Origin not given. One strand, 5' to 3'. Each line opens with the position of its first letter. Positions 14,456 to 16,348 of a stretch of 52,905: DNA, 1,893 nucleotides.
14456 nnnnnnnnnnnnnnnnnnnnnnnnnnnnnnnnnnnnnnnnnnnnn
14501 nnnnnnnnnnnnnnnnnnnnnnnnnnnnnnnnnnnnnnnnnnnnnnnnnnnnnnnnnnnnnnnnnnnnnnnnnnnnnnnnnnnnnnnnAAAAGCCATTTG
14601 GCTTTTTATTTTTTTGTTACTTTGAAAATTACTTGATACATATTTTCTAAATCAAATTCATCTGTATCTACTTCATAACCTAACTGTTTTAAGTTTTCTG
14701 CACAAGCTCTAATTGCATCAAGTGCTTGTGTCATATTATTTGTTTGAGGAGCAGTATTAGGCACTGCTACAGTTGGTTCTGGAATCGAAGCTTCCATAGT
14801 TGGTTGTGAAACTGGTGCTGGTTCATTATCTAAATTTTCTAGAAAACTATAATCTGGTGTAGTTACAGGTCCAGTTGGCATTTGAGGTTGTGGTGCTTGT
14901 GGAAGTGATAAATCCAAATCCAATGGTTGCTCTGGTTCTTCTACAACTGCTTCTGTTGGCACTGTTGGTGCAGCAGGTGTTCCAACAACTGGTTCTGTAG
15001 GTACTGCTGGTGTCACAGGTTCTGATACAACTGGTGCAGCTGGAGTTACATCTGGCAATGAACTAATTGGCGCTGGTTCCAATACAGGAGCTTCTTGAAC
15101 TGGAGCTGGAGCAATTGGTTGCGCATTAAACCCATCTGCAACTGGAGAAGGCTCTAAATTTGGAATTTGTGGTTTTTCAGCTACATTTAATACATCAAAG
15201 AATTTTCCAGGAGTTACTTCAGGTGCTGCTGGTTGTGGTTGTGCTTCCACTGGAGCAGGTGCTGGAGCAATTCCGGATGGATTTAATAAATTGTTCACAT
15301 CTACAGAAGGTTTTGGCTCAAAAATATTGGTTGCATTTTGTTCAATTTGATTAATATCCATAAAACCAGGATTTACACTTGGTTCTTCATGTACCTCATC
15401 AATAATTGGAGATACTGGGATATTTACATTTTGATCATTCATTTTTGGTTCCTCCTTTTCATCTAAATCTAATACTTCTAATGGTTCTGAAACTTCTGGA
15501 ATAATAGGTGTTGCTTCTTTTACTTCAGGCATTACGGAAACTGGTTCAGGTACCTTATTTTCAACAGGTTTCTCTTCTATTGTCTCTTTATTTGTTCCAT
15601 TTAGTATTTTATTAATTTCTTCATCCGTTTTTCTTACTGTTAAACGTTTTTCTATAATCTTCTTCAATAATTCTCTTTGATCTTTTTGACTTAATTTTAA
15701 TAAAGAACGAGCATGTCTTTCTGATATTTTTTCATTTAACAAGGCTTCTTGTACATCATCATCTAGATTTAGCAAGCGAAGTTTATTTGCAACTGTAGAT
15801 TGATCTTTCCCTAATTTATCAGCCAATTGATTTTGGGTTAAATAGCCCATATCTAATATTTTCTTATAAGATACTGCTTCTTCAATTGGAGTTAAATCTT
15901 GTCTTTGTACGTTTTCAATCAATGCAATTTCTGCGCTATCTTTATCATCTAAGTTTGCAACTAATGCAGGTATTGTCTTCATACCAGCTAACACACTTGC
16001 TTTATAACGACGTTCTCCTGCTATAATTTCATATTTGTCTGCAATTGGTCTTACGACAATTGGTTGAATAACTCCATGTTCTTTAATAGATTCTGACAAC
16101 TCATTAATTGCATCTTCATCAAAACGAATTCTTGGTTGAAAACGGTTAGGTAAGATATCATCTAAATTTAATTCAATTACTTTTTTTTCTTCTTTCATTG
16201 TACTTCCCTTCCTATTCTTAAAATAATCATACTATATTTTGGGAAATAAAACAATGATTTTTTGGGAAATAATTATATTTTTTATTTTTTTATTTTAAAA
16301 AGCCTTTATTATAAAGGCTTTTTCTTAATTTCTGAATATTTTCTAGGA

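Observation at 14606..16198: The only ParB-family gene here is Noc-like but atypical: no N-terminal membrane helix, no soj/spo0J partners, and 530 aa long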

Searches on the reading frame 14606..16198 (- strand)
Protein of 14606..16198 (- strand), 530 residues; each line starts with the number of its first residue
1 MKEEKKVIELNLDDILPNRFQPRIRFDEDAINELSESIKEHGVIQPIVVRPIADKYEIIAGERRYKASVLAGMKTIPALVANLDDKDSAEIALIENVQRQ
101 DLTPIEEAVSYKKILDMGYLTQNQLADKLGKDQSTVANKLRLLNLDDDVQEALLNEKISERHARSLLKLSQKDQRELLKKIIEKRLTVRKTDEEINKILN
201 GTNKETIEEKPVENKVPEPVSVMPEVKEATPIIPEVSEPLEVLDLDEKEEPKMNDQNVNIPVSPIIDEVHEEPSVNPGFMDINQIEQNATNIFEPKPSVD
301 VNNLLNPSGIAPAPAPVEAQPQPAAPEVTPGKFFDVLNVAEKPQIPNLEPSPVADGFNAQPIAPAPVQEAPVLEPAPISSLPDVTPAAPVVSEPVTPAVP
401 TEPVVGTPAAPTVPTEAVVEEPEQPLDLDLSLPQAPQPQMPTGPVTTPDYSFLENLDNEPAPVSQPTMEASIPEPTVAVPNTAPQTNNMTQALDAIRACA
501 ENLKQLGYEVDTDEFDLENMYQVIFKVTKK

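Call 4: search_protein_families(library=pfam, proteins=[window:14606-16198:-], max_evalue=0.01)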
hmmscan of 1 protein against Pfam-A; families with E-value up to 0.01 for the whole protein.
window:14606-16198:- (530 aa): 3 families
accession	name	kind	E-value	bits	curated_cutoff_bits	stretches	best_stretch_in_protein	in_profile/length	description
PF02195.25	ParB_N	-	4.1e-34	116.9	26.3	1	6-98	2-95/95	ParB N-terminal domain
PF17762.8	HTH_ParB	-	4.5e-33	113.9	22.6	1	100-199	1-101/102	ParB HTH domain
PF08535.16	KorB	-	0.00099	19.5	22.3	1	121-174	5-58/89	KorB domain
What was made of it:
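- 14606..16198 (-): noc-like gene, 530 aa (RF39-type long Noc). Pfam ParB_N + HTH_ParB (call 4).
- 15905..16183 (-): ParB N-terminal (CTP-binding) domain, aa 6-98. Motifs PNRFQPR, GERRYKA and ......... No helices alpha1/alpha2 precede it. Call 4.
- On Noc (nucleoid occlusion protein, TIGR04285): Pfam (call 4).
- Checked: Pfam finds ParB_N at residues 6-98 and HTH_ParB at 100-199 (call 4).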

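Call 5: search_protein_families(library=ncbifam, proteins=[window:14606-16198:-], max_evalue=0.01)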
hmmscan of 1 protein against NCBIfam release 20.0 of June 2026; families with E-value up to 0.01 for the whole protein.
window:14606-16198:- (530 aa): 8 families
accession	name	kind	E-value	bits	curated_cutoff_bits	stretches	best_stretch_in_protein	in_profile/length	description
TIGR04285.1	nucleoid_noc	exception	1.5e-86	289.9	315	1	6-220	1-215/255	nucleoid occlusion protein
TIGR00180.1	parB_part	domain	2.1e-55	187.3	58.45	1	4-182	2-185/186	ParB/RepB/Spo0J family partition protein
TIGR03734.1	PRTRC_parB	hypoth_equivalog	1.6e-41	142.5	278.6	1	21-200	7-191/555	PRTRC system ParB family protein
TIGR03454.1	partition_RepB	equivalog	1.4e-21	77.2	201.5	1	2-142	59-200/325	plasmid partitioning protein RepB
NF010406.0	PRK13832.1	subfamily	2.9e-15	55.8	640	1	26-185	24-186/578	plasmid partitioning protein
NF010440.0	PRK13866.1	equivalog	1.5e-10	40.7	522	1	7-123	65-184/336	plasmid partitioning protein RepB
NF053625.1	SerKinSerKArch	equivalog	0.0014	17.8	380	1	25-86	29-93/244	ADP-dependent L-serine kinase SerK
NF010252.0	PRK13698.1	equivalog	0.0015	17.5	274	1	27-99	85-156/323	ParB/RepB/Spo0J family plasmid partition protein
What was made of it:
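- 14606..16198 (-): TIGR04285 nucleoid_noc scores 289.9 bits against a cut-off of 315 (call 5).
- On Noc (nucleoid occlusion protein, TIGR04285): The alignment covers model positions 1-215 of 255, and the CTD is not reached across the long linker (call 5).
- TIGR04285 scores 289.9 bits, below the 315 cut-off, so NCBI would not name the protein Noc (call 5). It scores below the Noc model cut-off (call 5).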

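Call 10: find_encoding_contigs(protein=window:14606-16198:-, flank=10000, max_places=6)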
Protein window:14606-16198:- (530 aa): 3 contigs read that carry it; 3 places shown.
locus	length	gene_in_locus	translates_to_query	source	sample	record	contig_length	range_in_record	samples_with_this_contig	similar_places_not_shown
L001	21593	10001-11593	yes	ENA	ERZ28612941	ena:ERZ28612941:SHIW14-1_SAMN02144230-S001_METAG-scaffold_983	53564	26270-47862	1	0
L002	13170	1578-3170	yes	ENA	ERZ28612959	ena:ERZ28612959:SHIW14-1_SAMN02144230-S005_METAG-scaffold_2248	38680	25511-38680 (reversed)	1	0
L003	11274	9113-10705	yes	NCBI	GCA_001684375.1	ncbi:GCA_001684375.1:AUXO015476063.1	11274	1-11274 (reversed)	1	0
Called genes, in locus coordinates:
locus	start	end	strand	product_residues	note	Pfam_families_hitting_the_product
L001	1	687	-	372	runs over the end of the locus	PF00712:DNA_pol3_beta, PF02767:DNA_pol3_beta_2, PF02768:DNA_pol3_beta_3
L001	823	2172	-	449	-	PF11638:DnaA_N, PF00308:Bac_DnaA, PF01695:IstB_IS21, PF00004:AAA (weak), PF13173:AAA_14 (faint), PF13401:AAA_22 (faint), PF08299:Bac_DnaA_C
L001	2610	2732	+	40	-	PF00468:Ribosomal_L34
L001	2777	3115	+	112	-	PF00825:Ribonuclease_P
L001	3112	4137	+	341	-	PF02096:60KD_IMP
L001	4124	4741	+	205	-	PF13083:KH_KhpA-B, PF01424:R3H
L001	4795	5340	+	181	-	-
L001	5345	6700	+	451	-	PF10396:TrmE_N, PF00350:Dynamin_N (faint), PF12631:MnmE_helical, PF01926:MMR_HSR1, PF02421:FeoB_N, PF04548:AIG1 (weak)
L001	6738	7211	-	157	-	-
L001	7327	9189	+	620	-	PF00890:FAD_binding_2 (faint), PF01134:GIDA, PF21680:GIDA_C_1st, PF13932:SAM_GIDA_C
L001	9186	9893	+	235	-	PF02527:GidB, PF13847:Methyltransf_31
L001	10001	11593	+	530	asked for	PF02195:ParB_N, PF17762:HTH_ParB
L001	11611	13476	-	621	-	PF02518:HATPase_c, PF13589:HATPase_c_3, PF00183:HSP90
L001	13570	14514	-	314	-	-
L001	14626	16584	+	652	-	PF00270:DEAD (faint), PF04851:ResIII, PF17757:UvrB_inter, PF27431:UvrB_3rd, PF00271:Helicase_C, PF12344:UvrB, PF02151:UVR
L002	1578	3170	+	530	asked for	PF02195:ParB_N, PF17762:HTH_ParB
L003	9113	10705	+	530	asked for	PF02195:ParB_N, PF17762:HTH_ParB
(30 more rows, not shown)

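Call 12: find_homologous_proteins(query=window:14606-16198:-, max_evalue=1e-10)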
Query window:14606-16198:- (530 aa): 7763 proteins with E <= 1e-10 among 8000 candidates; the best 120 are listed.
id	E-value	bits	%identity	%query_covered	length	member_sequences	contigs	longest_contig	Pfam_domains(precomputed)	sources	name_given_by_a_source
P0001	0.0e+0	1111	99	100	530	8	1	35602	PF17762.9,PF02195.27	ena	-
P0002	7.7e-164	565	60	100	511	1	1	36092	PF17762.9,PF02195.27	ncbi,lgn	-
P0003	2.2e-147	510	57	100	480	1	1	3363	PF17762.9,PF02195.27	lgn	-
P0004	3.2e-146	507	56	100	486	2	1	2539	PF17762.9,PF02195.27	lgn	-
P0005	2.9e-144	500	56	100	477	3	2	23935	PF17762.9,PF02195.27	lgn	-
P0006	1.7e-142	494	54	100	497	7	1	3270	PF17762.9,PF02195.27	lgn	-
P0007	1.8e-131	458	55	100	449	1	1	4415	PF17762.9,PF02195.27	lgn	-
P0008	1.5e-121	425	49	100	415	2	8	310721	PF17762.9,PF02195.27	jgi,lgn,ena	-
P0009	5.9e-119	417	47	100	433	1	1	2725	PF17762.9,PF02195.27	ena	-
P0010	1.9e-118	415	47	100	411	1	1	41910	PF17762.9,PF02195.27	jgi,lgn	jgi:ParB family chromosome partitioning protein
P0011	7.5e-114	400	46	99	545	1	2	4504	PF17762.9,PF02195.27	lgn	-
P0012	3.5e-113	398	46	99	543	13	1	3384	PF17762.9,PF02195.27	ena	-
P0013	9.5e-113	396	48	96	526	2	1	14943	PF17762.9,PF02195.27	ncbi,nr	ncbi:MAG TPA: ParB/RepB/Spo0J family partition protein, partial [Bacilli bacterium]|nr:ParB/RepB/Spo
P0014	4.1e-111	391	48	99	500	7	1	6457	PF17762.9,PF02195.27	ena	-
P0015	4.9e-111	391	59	63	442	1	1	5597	PF17762.9,PF02195.27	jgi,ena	-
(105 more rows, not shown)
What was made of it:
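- NCBI and JGI names (call 12).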

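Call 22: find_related_loci(query=window:14606-16198:-, collection=genome_contigs, flank=10000)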
Query window:14606-16198:- (530 aa) in genome_contigs; peptide patterns used: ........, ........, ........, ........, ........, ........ (x = any residue, [..] = any of these).
289 stretches matched a pattern; 194 encode a relative of the query (tblastn E <= 1e-3); the best 80 are kept; 80 distinct loci.
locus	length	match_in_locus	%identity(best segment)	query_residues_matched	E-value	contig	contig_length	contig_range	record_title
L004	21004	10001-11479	54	1-527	2e-158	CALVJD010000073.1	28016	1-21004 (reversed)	MAG: uncultured Bacilli bacterium isolate E05__bin274 genome assembly, contig: E05__k127_6079161, whole genome shotgun s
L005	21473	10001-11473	54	1-525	4e-155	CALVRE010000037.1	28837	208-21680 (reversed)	MAG: uncultured Bacilli bacterium isolate E10__bin82 genome assembly, contig: E10__k127_2140949, whole genome shotgun se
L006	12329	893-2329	46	1-530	1e-126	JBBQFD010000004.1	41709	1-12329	MAG: Bacilli bacterium isolate Co_metawrap_1053 Cmw_1053_k141_22507442_length_41709_cov_10.0000, whole genome shotgun se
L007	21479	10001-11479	48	4-529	1e-126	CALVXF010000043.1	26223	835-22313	MAG: uncultured Bacilli bacterium isolate E20__bin237 genome assembly, contig: E20__k127_3917620, whole genome shotgun s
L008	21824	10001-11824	44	1-529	4e-124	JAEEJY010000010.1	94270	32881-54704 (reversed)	MAG: Bacillales bacterium isolate Tb.RUG.180 k141_1573069_flag=1_multi=24.0633_len=94270, whole genome shotgun sequence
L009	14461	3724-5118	47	4-529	5e-124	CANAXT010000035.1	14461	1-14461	MAG TPA_asm: uncultured Tenericutes bacterium isolate SRR16350204_bin.22_metawrap_v1.3_MAG genome assembly, contig: NODE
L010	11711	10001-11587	46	4-521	1e-122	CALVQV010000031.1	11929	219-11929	MAG: uncultured Bacilli bacterium isolate BRZ_KF__bin17 genome assembly, contig: BRZ_KF__NODE_8365_length_11929_cov_6.64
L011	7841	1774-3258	43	5-529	7e-122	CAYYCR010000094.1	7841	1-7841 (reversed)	MAG TPA_asm: uncultured Muribaculaceae bacterium isolate SRP287540_co2_371 genome assembly, contig: NODE_10284_length_78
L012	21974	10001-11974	43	3-529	2e-121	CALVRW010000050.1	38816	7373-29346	MAG: uncultured Bacilli bacterium isolate E17__bin332 genome assembly, contig: E17__k127_5535015, whole genome shotgun s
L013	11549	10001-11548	48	6-516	2e-119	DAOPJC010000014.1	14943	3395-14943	MAG TPA_asm: Bacilli bacterium isolate AMR_MDS_3287 NODE_4199_length_14943_cov_7.255844, whole genome shotgun sequence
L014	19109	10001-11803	45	1-529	2e-119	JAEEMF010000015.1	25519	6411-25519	MAG: Bacilli bacterium isolate Tb.RUG.233 k141_1908316_flag=1_multi=53.0000_len=25519, whole genome shotgun sequence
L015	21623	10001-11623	44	1-525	2e-117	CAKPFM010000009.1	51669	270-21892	MAG: uncultured Bacilli bacterium isolate REFINED_METABAT215_TOP10_CONTIGS_1500_ASSEMBLY_K77_MERGED__Hadza_MoBio_hadza-A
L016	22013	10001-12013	40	1-529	2e-116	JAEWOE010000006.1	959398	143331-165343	MAG: Bacillota bacterium isolate OH_SBlB_51 k127_1115398, whole genome shotgun sequence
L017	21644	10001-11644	44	1-529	5e-116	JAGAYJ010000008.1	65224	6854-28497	MAG: Bacilli bacterium isolate RGIG8886 Water_deer_Omasum-5__c31840, whole genome shotgun sequence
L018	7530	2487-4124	44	1-529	7e-116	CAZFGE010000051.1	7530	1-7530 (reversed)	MAG TPA_asm: uncultured Muribaculaceae bacterium isolate SRP278969_co1_93 genome assembly, contig: NODE_15299_length_753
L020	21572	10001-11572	44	5-529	2e-115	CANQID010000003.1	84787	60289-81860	MAG: uncultured Bacilli bacterium isolate Lapin-030__bin39 genome assembly, contig: Lapin-030__NODE_392_length_84787_cov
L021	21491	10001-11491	43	1-529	4e-114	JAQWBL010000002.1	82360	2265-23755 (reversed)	MAG: Bacilli bacterium isolate STF2_219 NODE_481_length_82360_cov_6.728114_Sandtown_F2, whole genome shotgun sequence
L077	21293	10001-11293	75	1-530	5e-101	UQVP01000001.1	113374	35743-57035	uncultured Tenericutes bacterium isolate UMGS688 genome assembly, contig: NODE_20_length_113374_cov_18.896558, whole gen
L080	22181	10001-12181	50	1-529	2e-100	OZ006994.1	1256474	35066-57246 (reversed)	MAG: uncultured Bacilli bacterium isolate pooled_s19794.ctg025098c_hifiasm_circ MAG genome assembly, chromosome: 1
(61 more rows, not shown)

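Call 30: search_protein_families(library=ncbifam, proteins=[L021:16669-17547:+, L021:10001-11497:+, L020:1519-2394:+, L020:9989-11572:+, L080:9992-12187:+, L077:10001-11302:+], max_evalue=1e-20)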
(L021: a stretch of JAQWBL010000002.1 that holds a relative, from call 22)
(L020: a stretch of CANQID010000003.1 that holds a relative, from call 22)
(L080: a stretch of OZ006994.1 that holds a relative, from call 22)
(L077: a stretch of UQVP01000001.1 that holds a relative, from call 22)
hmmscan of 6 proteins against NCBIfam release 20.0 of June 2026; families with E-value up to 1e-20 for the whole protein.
L021:16669-17547:+ (293 aa): 3 families
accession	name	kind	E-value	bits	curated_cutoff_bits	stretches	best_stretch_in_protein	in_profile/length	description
TIGR04285.1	nucleoid_noc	exception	1e-68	231.4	315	1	38-238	1-196/255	nucleoid occlusion protein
TIGR00180.1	parB_part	domain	4.3e-62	209.2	58.45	1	37-213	3-184/186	ParB/RepB/Spo0J family partition protein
TIGR03734.1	PRTRC_parB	hypoth_equivalog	3.6e-39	134.7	278.6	1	52-227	6-185/555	PRTRC system ParB family protein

L021:10001-11497:+ (499 aa): 3 families
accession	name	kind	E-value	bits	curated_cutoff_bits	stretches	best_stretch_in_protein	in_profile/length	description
TIGR04285.1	nucleoid_noc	exception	9.6e-83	277.4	315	1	6-217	1-212/255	nucleoid occlusion protein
TIGR00180.1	parB_part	domain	8.4e-53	178.9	58.45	1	6-183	4-186/186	ParB/RepB/Spo0J family partition protein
TIGR03734.1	PRTRC_parB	hypoth_equivalog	6.6e-39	133.9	278.6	1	21-201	7-191/555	PRTRC system ParB family protein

L020:1519-2394:+ (292 aa): 3 families
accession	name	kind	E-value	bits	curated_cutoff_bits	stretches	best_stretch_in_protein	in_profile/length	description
TIGR04285.1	nucleoid_noc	exception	5.3e-74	248.8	315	1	38-251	1-217/255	nucleoid occlusion protein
TIGR00180.1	parB_part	domain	4e-63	212.6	58.45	1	37-215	3-186/186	ParB/RepB/Spo0J family partition protein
TIGR03734.1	PRTRC_parB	hypoth_equivalog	4.7e-39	134.3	278.6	1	52-228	6-186/555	PRTRC system ParB family protein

L020:9989-11572:+ (528 aa): 3 families
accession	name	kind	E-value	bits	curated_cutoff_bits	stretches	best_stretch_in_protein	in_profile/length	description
TIGR04285.1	nucleoid_noc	exception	4.1e-83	278.7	315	1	6-203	1-198/255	nucleoid occlusion protein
TIGR00180.1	parB_part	domain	8.5e-53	178.9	58.45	1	5-183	3-186/186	ParB/RepB/Spo0J family partition protein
TIGR03734.1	PRTRC_parB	hypoth_equivalog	3.1e-36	125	278.6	1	21-204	7-194/555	PRTRC system ParB family protein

L080:9992-12187:+ (732 aa): 3 families
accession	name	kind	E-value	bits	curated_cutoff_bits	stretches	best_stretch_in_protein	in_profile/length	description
TIGR04285.1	nucleoid_noc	exception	1.4e-81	273.7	315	1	9-241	1-235/255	nucleoid occlusion protein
TIGR00180.1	parB_part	domain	3.1e-51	173.8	58.45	1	8-184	3-185/186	ParB/RepB/Spo0J family partition protein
TIGR03734.1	PRTRC_parB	hypoth_equivalog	1.9e-39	135.6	278.6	1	24-202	7-190/555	PRTRC system ParB family protein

L077:10001-11302:+ (434 aa): 3 families
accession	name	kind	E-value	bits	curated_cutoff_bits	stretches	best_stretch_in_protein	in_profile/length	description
TIGR04285.1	nucleoid_noc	exception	4.3e-89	298.2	315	1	6-209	1-204/255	nucleoid occlusion protein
TIGR00180.1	parB_part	domain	9.2e-59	198.3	58.45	1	5-183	3-186/186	ParB/RepB/Spo0J family partition protein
TIGR03734.1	PRTRC_parB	hypoth_equivalog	8.3e-39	133.5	278.6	1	21-201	7-191/555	PRTRC system ParB family protein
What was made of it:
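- On Noc (nucleoid occlusion protein, TIGR04285): Relatives score 274-298 bits (call 30).
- The TIGR04285 score minus the parB_part score is about +100 bits for long forms, against +22 to +36 for the clade Spo0J (calls 5, 30).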
